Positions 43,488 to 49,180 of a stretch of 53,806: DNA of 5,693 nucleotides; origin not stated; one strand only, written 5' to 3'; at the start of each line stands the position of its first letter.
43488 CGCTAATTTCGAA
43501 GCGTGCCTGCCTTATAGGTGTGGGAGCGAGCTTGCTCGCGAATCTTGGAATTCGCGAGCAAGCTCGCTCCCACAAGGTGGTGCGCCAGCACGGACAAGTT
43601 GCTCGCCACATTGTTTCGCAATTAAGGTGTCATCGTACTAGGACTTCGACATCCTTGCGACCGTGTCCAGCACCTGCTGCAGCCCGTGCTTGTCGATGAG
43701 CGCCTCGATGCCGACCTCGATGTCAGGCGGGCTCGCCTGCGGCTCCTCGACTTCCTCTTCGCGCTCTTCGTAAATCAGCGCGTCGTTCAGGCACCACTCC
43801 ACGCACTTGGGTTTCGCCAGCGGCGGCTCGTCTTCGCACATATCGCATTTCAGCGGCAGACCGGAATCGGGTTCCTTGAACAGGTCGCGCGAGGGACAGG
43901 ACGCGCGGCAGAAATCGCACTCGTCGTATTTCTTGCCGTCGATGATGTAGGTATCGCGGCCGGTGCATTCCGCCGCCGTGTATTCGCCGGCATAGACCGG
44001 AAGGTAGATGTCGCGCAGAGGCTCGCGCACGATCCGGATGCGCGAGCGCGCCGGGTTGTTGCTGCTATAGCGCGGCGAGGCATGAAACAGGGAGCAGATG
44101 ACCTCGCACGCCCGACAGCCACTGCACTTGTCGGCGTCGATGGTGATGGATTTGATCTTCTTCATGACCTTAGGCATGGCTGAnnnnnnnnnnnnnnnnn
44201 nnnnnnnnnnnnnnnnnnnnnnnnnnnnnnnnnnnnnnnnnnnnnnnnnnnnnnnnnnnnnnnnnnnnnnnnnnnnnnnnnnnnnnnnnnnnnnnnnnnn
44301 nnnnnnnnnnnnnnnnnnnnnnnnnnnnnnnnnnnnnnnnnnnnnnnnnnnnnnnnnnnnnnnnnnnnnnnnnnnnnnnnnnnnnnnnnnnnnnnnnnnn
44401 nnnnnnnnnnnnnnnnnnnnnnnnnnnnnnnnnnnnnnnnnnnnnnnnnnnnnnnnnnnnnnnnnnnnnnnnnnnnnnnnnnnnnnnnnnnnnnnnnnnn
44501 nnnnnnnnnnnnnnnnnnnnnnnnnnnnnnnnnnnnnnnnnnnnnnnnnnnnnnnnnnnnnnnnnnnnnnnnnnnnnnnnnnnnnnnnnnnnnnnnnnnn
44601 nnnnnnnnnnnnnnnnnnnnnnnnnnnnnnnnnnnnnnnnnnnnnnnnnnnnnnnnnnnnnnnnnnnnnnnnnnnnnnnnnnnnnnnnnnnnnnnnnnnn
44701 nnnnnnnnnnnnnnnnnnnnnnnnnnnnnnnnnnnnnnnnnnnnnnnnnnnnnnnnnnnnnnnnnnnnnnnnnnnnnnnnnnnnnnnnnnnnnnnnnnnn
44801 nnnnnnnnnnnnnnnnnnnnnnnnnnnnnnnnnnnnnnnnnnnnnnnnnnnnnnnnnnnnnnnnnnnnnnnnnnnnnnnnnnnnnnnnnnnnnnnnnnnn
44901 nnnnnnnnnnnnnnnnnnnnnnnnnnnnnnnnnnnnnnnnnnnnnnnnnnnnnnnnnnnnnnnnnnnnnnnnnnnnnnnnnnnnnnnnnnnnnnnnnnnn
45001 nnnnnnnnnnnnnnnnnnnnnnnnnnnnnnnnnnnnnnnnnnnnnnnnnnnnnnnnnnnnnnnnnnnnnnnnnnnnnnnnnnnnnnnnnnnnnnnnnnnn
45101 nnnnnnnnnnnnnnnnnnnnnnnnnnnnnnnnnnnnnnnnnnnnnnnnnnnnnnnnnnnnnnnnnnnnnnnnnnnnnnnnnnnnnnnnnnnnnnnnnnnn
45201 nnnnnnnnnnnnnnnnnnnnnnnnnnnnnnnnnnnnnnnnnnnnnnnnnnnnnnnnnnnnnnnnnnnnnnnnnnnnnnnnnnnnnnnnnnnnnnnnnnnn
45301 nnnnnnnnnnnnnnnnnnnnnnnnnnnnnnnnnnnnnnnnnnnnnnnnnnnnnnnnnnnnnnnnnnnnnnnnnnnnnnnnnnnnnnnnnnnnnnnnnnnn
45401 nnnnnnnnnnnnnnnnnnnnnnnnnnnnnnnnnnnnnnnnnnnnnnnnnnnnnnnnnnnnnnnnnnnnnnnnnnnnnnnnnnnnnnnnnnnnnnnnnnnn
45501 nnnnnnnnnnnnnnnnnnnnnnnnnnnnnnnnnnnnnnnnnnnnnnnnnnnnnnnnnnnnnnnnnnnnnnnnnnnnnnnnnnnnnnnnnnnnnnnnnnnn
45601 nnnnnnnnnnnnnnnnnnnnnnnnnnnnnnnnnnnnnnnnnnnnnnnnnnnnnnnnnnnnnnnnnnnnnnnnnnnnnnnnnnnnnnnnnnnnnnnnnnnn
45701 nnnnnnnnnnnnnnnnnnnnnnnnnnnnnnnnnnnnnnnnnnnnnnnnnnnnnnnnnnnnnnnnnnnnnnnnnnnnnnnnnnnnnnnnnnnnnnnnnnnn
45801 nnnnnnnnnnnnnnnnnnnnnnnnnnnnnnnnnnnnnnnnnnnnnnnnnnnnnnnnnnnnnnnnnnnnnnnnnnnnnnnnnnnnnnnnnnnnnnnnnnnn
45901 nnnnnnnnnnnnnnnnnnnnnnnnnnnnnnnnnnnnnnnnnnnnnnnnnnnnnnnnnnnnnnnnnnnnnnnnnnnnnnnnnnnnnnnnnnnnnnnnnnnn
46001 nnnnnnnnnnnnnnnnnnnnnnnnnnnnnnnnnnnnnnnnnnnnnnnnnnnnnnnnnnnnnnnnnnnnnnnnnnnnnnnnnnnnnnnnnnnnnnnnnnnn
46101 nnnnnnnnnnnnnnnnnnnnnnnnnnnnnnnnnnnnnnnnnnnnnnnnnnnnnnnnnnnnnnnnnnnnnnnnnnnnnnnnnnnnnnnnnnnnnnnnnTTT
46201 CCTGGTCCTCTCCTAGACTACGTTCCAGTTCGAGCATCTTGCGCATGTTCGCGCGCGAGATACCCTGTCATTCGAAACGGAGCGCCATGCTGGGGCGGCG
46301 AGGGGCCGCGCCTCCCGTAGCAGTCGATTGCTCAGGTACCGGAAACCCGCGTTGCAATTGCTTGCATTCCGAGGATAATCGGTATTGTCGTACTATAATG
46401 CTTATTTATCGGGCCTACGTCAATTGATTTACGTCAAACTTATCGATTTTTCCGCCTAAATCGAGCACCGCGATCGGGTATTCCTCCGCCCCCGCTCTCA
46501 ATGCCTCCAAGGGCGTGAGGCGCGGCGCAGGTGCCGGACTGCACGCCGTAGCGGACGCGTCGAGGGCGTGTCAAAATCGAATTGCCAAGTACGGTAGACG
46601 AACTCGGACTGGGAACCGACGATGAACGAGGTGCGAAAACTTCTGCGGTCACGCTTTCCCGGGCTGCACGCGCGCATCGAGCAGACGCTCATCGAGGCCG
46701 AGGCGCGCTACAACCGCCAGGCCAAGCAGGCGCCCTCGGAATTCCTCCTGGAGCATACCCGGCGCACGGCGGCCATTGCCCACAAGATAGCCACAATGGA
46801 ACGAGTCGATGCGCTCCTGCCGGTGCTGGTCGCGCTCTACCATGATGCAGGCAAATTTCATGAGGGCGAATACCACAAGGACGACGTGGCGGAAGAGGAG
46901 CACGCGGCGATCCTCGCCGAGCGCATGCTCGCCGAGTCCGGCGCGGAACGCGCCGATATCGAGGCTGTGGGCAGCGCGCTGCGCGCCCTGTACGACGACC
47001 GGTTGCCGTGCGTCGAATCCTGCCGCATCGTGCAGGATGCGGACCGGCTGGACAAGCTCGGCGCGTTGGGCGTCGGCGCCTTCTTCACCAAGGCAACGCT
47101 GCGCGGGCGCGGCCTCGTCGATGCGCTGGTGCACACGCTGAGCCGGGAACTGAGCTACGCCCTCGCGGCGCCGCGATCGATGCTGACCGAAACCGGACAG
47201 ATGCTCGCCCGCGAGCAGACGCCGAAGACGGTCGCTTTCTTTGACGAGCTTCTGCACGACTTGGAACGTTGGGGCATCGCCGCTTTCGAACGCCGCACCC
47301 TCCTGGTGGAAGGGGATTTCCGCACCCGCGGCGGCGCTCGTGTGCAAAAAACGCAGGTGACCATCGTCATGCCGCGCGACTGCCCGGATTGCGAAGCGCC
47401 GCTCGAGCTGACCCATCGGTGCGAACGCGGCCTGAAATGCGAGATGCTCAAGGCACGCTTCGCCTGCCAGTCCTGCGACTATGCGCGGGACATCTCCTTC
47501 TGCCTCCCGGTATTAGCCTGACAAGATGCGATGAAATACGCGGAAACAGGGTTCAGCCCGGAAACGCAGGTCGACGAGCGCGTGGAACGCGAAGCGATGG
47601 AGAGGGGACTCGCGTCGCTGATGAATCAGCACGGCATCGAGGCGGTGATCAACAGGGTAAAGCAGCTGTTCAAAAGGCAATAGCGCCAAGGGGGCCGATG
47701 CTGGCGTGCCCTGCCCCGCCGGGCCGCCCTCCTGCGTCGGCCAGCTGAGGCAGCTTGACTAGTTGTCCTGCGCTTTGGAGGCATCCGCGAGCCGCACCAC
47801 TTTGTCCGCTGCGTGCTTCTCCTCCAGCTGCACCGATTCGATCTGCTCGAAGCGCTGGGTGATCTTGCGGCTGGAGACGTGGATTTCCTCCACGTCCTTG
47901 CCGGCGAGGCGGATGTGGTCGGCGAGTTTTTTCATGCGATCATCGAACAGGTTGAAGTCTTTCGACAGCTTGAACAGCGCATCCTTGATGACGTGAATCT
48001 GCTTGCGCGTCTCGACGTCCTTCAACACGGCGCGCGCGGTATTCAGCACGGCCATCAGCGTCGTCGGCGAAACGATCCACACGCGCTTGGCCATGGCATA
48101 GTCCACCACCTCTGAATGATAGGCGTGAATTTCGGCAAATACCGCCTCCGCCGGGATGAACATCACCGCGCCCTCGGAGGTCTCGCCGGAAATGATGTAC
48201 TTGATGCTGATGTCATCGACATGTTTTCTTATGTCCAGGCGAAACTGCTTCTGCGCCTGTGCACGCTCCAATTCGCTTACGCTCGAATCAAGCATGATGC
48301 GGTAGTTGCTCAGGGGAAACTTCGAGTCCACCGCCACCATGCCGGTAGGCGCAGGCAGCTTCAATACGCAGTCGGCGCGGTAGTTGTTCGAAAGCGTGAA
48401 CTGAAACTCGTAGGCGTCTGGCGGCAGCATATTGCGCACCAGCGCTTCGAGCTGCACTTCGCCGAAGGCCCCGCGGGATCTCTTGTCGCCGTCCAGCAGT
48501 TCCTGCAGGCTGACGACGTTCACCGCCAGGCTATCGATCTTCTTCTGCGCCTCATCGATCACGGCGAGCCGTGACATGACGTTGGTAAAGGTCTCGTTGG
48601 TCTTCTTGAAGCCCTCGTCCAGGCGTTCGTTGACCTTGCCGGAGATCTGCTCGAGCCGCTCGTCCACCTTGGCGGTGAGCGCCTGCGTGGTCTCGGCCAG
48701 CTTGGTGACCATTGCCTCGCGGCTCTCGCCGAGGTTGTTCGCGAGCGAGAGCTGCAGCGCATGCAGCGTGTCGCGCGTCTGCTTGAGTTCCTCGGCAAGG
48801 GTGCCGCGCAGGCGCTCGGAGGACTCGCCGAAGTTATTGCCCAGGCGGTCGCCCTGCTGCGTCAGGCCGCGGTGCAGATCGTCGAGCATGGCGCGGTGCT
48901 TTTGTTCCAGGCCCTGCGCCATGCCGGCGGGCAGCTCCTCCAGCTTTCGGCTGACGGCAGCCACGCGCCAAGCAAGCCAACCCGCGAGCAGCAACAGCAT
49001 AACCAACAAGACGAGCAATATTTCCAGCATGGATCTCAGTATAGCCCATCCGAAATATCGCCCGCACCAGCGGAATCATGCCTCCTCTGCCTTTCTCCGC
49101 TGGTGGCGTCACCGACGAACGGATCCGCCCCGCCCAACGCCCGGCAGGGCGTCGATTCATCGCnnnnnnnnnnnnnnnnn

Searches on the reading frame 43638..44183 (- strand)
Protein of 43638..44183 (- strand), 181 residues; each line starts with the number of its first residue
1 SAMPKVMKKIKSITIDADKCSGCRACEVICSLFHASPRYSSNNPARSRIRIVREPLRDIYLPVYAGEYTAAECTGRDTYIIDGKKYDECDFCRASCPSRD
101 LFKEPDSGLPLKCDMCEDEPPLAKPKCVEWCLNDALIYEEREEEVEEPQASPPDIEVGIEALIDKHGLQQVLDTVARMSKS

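Call 4: search_protein_families(library=pfam, proteins=[window:43638-44183:-])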
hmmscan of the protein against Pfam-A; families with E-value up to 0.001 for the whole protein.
window:43638-44183:- (181 aa): 5 families
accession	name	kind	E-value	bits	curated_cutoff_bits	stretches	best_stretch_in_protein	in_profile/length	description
PF13237.11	Fer4_10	-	1.6e-05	25.2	25.5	0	13-31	2-21/53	4Fe-4S dicluster domain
PF13247.11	Fer4_11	-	0.00017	22.2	26.2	1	80-137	37-96/100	4Fe-4S dicluster domain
PF12837.12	Fer4_6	-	0.0002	21.6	25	1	13-30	2-19/24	4Fe-4S binding domain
PF12797.12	Fer4_2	-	0.00036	20.8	24.5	1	13-30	3-20/22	4Fe-4S binding domain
PF12838.12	Fer4_7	-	0.00065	20.6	27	0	8-30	26-48/52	4Fe-4S dicluster domain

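Call 5: search_protein_families(library=ncbifam, proteins=[window:43638-44183:-])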
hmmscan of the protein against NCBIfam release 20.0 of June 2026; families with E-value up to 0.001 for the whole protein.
window:43638-44183:- (181 aa): 10 families
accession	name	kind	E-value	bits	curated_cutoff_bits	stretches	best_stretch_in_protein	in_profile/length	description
NF045766.1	PhenlGlyoxDHPadI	equivalog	5.7e-08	31.9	700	1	9-140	3-137/443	NADH-dependent phenylglyoxylate dehydrogenase subunit beta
TIGR03149.1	cyt_nit_nrfC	equivalog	8.6e-07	28.5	377.6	1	70-143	109-186/225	cytochrome c nitrite reductase Fe-S protein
NF045715.1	sulf_resp_HmcB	equivalog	1.2e-06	27.9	420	0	87-146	140-203/307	sulfate respiration complex iron-sulfur protein HmcB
TIGR02951.1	DMSO_dmsB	equivalog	3e-06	27.4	214.1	0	82-140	93-152/161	DMSO/selenate family reductase complex B subunit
TIGR01582.1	FDH-beta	equivalog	1.2e-05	24.5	334.7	0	12-34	23-45/283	formate dehydrogenase subunit beta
NF008134.0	PRK10882.1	equivalog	1.4e-05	24.3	263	0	13-44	139-168/329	hydrogenase 2 operon protein HybA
NF009408.0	PRK12769.1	equivalog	4.4e-05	21.8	1003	1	13-138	5-144/659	formate-dependent uric acid utilization protein AegA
NF009451.0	PRK12809.1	equivalog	4.5e-05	21.9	1154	1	11-136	3-134/639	formate-dependent uric acid utilization protein YgfT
NF007658.0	PRK10330.1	equivalog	0.00011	21.7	260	1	13-36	5-28/181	electron transport protein HydN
NF011569.0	PRK14993.1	equivalog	0.00018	21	416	0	10-138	43-185/244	tetrathionate reductase subunit TtrB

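Call 7: search_solved_structures(query=window:43638-44183:-, show_alignments=1)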
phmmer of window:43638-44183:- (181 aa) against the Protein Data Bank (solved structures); distinct sequences matched with E-value up to 0.001: 6.
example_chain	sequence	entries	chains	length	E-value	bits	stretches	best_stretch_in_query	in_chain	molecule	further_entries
4z3w_E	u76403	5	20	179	6.5e-76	257.4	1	9-180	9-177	Iron-sulfur cluster-binding oxidoreductase, putative benzoyl-CoA reductase electron transf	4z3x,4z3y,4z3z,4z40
8c0z_C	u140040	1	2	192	3.5e-07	33.3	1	11-125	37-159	Iron-sulfur cluster-binding protein potential subunit of aldehyde oxidoreductase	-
1h0h_B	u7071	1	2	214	9.1e-06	28.7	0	12-43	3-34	FORMATE DEHYDROGENASE SUBUNIT BETA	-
6x6u_B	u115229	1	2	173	3.5e-05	26.8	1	13-132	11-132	Oxidoreductase, Fe-S subunit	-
6x1o_B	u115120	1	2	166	9.1e-05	25.5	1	13-132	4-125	Oxidoreductase, Fe-S subunit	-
9mqx_E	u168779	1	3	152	0.00075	22.5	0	79-139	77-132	Fe-S-cluster-containing hydrogenase subunit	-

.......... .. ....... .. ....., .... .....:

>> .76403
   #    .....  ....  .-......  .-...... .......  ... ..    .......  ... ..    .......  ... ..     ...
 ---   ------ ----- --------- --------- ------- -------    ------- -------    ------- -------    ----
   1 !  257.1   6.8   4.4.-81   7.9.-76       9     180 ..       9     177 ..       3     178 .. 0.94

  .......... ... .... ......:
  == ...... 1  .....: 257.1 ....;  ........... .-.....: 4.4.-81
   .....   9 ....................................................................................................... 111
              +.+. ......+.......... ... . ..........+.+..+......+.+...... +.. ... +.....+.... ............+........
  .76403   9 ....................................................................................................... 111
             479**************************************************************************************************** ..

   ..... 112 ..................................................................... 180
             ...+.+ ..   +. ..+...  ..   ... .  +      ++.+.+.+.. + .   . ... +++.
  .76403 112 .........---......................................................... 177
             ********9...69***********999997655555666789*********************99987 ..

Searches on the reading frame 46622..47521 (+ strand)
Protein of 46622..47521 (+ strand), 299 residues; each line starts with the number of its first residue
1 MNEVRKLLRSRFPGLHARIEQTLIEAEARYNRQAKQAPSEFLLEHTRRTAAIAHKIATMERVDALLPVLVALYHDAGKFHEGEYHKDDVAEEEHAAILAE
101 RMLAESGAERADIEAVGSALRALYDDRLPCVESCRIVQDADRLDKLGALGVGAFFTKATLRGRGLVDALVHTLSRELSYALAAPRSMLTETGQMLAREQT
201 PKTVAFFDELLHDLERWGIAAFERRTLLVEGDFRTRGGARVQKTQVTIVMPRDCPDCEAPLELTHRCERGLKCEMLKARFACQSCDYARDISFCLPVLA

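Call 10: search_protein_families(library=pfam, proteins=[window:46622-47521:+], max_evalue=0.00001)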
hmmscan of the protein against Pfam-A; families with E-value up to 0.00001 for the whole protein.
window:46622-47521:+ (299 aa): 1 family
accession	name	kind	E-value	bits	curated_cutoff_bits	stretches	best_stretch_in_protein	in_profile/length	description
PF01966.28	HD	-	2.6e-09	37.8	22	1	43-144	2-114/116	HD domain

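Call 39: search_protein_families(library=ncbifam, proteins=[window:46622-47521:+], max_evalue=0.0001)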
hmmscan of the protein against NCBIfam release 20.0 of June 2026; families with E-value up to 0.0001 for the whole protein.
window:46622-47521:+ (299 aa): 2 families
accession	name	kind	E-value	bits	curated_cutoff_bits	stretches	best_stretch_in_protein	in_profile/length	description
NF007515.0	PRK10119.1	equivalog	2.8e-10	40.1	286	1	38-208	22-206/231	phosphohydrolase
TIGR00277.1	HDIG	domain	1.7e-07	31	27.6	1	42-100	5-63/84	HDIG domain-containing metalloprotein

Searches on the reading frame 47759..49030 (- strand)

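Call 10: search_protein_families(library=pfam, proteins=[window:47759-49030:-], max_evalue=0.00001)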
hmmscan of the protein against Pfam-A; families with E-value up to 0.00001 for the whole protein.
window:47759-49030:- (423 aa): 2 families
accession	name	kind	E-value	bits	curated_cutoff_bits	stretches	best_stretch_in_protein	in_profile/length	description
PF02646.22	RmuC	-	1.2e-62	212.1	26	1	124-405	1-289/291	RmuC family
PF01442.23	Apolipoprotein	-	2.6e-07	31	90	1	41-140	46-148/190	Apolipoprotein A1/A4/E domain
